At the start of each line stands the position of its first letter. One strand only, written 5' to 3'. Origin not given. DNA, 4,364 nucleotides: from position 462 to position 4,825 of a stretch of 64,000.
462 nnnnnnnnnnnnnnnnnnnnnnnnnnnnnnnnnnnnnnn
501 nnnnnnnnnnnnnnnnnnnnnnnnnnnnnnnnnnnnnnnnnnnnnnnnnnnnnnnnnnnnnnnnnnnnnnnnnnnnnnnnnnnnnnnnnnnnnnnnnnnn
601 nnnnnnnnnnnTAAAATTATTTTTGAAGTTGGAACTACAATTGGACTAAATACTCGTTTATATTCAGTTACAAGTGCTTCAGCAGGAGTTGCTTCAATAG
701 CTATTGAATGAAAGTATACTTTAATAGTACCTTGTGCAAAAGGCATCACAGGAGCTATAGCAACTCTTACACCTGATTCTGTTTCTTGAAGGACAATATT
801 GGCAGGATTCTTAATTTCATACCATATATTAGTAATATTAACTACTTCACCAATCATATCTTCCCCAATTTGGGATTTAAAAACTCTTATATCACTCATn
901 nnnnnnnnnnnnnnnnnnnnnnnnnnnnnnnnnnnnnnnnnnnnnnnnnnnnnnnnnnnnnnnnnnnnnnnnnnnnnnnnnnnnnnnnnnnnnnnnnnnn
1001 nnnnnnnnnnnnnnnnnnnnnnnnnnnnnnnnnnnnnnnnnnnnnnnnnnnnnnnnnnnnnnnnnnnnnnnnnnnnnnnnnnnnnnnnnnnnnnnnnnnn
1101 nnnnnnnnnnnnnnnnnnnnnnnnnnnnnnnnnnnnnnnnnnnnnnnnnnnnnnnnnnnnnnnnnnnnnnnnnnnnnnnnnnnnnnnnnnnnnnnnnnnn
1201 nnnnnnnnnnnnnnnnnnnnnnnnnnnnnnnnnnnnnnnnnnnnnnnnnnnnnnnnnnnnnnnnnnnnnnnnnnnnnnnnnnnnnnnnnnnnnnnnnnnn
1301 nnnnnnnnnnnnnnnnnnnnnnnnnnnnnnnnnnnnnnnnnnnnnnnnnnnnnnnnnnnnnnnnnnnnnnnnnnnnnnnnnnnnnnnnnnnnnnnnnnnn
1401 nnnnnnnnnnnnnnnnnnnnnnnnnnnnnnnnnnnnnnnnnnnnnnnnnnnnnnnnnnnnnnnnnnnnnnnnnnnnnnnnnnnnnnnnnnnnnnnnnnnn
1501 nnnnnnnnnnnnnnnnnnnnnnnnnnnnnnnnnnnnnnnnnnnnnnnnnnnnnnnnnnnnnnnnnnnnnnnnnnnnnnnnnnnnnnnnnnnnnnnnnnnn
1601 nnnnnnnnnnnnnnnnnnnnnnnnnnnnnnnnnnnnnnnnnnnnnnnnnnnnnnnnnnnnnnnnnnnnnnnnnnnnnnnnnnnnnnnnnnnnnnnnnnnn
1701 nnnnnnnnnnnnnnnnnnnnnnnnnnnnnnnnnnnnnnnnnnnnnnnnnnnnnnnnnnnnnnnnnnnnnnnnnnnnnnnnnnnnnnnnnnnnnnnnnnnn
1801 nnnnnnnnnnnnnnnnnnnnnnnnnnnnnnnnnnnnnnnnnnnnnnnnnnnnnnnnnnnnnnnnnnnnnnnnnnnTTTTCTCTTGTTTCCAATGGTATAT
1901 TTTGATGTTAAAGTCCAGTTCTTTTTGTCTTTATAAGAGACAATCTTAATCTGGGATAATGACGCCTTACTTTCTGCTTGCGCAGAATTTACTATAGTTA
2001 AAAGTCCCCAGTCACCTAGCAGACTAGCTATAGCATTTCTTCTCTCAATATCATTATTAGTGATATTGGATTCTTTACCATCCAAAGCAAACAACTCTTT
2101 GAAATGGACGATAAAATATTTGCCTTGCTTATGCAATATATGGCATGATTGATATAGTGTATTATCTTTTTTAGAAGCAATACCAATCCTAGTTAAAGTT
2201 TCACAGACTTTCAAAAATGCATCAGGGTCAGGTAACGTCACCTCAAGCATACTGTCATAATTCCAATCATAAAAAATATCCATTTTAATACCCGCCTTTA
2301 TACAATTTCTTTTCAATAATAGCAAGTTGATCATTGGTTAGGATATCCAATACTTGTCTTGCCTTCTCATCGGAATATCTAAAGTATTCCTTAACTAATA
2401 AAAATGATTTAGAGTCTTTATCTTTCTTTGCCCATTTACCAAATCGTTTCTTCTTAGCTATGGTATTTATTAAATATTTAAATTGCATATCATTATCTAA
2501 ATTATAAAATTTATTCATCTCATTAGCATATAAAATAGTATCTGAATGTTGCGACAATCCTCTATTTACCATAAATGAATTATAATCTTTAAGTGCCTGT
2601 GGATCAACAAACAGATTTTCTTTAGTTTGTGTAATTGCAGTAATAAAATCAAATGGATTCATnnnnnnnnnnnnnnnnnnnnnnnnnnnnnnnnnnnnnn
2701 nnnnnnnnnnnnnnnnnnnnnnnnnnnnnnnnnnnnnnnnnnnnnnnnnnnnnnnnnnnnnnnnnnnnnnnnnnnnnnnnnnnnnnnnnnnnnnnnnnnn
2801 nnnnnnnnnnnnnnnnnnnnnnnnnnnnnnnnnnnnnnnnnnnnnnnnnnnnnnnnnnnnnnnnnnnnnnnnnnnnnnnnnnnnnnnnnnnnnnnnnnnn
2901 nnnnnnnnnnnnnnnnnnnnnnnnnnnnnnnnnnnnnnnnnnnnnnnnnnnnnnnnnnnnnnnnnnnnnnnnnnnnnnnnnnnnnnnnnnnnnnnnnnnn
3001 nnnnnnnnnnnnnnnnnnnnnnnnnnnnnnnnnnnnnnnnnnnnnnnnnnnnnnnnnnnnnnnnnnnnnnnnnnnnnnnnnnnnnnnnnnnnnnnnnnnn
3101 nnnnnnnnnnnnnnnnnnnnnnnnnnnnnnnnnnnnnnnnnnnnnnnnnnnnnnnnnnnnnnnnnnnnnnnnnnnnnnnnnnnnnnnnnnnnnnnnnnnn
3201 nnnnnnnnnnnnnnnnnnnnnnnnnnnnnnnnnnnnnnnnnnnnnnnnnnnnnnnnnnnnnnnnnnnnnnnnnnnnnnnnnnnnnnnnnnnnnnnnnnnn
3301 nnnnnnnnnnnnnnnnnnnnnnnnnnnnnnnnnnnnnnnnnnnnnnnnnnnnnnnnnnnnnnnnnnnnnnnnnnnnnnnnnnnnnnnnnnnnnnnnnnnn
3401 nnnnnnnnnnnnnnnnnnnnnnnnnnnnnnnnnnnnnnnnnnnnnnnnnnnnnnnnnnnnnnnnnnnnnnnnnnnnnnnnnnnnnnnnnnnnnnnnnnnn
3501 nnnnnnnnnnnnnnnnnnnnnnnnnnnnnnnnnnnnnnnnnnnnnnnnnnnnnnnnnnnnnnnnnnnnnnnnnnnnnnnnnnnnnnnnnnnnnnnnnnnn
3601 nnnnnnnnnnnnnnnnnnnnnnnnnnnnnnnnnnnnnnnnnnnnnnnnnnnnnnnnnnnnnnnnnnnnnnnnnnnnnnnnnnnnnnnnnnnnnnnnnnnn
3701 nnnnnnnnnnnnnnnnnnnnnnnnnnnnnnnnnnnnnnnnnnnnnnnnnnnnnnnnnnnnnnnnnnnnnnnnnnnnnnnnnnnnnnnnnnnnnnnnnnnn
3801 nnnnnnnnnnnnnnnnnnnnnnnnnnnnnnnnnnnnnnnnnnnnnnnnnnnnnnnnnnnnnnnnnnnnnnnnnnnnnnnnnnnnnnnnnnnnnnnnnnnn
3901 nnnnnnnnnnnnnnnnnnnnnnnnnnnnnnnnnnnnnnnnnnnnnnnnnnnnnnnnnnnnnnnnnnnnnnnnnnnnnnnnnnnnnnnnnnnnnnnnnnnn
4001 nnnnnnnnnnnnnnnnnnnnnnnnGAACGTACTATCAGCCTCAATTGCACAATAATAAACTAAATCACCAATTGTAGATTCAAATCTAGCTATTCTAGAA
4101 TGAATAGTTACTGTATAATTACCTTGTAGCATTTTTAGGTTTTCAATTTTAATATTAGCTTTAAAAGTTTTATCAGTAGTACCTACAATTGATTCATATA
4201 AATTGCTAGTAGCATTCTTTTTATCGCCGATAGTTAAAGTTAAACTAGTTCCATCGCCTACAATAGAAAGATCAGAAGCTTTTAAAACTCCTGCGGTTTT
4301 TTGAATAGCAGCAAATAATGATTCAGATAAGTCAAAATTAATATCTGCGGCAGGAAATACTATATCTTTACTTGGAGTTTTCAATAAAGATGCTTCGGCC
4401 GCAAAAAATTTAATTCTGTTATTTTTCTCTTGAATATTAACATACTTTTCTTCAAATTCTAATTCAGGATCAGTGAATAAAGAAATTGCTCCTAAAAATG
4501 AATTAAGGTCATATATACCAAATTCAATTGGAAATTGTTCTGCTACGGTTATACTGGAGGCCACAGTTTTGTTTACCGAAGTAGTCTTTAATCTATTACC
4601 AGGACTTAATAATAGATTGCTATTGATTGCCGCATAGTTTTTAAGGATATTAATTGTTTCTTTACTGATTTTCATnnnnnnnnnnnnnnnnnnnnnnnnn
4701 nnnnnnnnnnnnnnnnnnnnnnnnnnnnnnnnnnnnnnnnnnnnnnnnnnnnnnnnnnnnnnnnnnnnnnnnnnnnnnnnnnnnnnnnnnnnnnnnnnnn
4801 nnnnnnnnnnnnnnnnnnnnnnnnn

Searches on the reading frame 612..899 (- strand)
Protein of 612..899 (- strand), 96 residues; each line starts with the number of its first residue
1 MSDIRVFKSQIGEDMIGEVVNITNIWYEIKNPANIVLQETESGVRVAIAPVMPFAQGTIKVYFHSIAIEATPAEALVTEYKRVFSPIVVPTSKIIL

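Call 10: search_protein_families(library=pfam, proteins=[window:612-899:-])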
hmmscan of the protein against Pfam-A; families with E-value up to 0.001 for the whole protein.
window:612-899:- (96 aa): 0 families

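Call 78: search_protein_families(library=phrogs, proteins=[window:612-899:-])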
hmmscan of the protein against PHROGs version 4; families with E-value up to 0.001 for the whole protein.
window:612-899:- (96 aa): 1 family
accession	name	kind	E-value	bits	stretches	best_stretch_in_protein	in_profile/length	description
phrog_527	-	unknown function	2.9e-10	41.3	1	1-96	1-96/97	-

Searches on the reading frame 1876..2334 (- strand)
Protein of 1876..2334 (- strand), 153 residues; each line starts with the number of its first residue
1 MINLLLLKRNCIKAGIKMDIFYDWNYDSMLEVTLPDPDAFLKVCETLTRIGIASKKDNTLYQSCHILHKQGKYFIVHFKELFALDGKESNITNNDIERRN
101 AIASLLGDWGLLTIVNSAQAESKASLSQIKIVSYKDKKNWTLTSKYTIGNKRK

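Call 10: search_protein_families(library=pfam, proteins=[window:1876-2334:-])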
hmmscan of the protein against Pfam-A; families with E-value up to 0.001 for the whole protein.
window:1876-2334:- (153 aa): 1 family
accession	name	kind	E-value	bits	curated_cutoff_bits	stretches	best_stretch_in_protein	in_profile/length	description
PF01818.22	Translat_reg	-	1.3e-48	164.4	25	1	29-149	1-122/122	Bacteriophage translational regulator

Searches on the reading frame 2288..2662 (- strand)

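Call 10: search_protein_families(library=pfam, proteins=[window:2288-2662:-])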
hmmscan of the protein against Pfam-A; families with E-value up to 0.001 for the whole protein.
window:2288-2662:- (125 aa): 1 family
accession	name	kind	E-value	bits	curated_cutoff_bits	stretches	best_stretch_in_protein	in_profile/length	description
PF16790.10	Phage_clamp_A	-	1.7e-16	61.4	27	1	4-120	5-129/144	Bacteriophage clamp loader A subunit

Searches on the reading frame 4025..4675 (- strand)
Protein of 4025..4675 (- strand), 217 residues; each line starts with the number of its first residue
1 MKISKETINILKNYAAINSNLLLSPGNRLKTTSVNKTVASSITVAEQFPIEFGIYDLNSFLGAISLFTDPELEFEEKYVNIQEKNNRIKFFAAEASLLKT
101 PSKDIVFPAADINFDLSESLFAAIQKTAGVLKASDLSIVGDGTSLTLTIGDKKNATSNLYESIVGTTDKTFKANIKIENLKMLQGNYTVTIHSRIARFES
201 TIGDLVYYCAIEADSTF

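Call 78: search_protein_families(library=phrogs, proteins=[window:4025-4675:-])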
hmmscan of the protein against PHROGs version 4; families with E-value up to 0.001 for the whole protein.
window:4025-4675:- (217 aa): 2 families
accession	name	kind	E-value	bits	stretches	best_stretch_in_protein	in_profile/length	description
phrog_223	-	DNA, RNA and nucleotide metabolism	3.1e-65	220.9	1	1-217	1-222/222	DNA polymerase processivity factor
phrog_30679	-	DNA, RNA and nucleotide metabolism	1.9e-19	71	1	122-217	7-107/108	DNA polymerase processivity factor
